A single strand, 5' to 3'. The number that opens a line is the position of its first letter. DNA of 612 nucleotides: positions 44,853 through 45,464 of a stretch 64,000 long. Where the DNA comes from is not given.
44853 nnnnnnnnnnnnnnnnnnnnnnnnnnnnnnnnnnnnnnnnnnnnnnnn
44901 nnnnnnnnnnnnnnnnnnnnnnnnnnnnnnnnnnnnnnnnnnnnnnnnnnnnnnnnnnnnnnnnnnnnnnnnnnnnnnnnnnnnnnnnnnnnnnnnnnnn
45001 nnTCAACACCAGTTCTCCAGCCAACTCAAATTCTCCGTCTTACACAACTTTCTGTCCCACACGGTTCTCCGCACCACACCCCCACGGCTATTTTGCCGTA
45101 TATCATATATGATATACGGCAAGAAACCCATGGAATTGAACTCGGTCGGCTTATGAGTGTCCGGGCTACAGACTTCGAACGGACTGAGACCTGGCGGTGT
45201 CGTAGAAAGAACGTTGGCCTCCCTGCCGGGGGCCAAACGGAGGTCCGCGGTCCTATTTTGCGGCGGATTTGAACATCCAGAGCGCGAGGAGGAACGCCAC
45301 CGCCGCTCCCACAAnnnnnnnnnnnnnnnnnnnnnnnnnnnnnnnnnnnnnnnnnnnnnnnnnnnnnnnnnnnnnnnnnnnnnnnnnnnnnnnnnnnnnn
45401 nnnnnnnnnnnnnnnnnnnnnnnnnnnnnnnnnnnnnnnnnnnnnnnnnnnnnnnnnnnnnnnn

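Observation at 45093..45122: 30-bp perfect palindrome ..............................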

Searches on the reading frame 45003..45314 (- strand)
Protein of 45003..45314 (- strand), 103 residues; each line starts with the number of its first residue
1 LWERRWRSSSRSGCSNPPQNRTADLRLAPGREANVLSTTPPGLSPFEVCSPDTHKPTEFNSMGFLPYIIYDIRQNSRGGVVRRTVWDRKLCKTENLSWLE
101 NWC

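Call 7: search_protein_families(library=pfam, proteins=[window:45003-45314:-], max_evalue=0.01)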
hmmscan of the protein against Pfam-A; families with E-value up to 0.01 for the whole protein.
window:45003-45314:- (103 aa): 0 families
